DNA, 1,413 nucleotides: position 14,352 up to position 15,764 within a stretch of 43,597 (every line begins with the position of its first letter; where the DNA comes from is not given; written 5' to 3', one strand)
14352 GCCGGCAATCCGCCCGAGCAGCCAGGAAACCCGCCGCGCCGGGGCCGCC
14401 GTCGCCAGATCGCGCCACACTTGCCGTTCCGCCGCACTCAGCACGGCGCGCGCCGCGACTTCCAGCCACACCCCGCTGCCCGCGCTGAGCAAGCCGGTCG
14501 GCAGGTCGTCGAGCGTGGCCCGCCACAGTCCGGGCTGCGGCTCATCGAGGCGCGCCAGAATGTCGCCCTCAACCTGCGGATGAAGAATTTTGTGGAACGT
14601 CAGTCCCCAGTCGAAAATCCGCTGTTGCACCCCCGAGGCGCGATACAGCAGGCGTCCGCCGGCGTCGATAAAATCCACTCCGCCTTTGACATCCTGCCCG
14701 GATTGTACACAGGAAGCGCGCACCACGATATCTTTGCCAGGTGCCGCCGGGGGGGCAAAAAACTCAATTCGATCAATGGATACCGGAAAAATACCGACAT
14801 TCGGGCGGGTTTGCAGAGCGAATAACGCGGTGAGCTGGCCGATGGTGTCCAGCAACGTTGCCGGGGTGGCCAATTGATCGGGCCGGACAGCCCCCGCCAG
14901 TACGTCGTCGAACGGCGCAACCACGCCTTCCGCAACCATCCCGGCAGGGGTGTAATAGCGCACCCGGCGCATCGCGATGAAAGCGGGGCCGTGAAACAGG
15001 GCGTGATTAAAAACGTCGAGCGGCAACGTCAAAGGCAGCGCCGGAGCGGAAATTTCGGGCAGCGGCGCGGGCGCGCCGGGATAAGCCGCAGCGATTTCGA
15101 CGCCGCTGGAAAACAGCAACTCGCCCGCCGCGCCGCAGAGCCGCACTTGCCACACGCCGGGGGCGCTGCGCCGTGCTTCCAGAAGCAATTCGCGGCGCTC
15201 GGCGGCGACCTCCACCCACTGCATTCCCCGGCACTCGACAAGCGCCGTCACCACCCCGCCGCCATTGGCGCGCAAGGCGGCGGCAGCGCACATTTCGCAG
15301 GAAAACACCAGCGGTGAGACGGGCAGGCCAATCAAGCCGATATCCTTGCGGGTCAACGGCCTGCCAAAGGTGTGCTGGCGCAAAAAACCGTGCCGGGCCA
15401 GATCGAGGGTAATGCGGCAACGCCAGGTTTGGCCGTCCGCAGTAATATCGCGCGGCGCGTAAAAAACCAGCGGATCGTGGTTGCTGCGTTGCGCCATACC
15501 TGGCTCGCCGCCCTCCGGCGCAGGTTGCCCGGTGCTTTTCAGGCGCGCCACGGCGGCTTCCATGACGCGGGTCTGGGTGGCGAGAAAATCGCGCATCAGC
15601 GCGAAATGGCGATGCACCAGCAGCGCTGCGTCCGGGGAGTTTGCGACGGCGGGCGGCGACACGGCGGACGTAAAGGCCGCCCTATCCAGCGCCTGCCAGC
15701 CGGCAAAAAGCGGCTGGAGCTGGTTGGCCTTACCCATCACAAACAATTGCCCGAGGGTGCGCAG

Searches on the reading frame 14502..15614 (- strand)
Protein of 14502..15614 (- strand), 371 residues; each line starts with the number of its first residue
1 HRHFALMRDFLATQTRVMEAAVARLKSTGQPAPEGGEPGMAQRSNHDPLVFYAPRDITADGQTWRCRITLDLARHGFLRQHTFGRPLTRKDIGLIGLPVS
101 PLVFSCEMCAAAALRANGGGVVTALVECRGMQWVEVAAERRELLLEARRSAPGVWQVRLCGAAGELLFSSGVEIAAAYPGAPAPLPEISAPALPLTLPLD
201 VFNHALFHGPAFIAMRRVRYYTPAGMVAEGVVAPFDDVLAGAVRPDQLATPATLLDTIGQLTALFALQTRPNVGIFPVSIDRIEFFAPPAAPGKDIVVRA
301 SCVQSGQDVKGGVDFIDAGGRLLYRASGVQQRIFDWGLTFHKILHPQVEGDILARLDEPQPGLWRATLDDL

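Call 43: search_protein_families(library=pfam, proteins=[window:14502-15614:-], max_evalue=10)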
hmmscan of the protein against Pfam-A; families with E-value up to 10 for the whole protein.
seq(371 aa): 3 families
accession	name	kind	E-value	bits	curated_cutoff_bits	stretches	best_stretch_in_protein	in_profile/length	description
PF14765.12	PS-DH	-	1.2e-07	31.9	23.7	1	203-332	28-157/166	Polyketide synthase dehydratase N-terminal domain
PF03061.28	4HBT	-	0.0098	16.6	20.6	1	252-307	10-61/79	Thioesterase superfamily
PF21089.3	PKS_DH_N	-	0.23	11.9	27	1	59-127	11-64/103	Polyketide synthase dehydratase domain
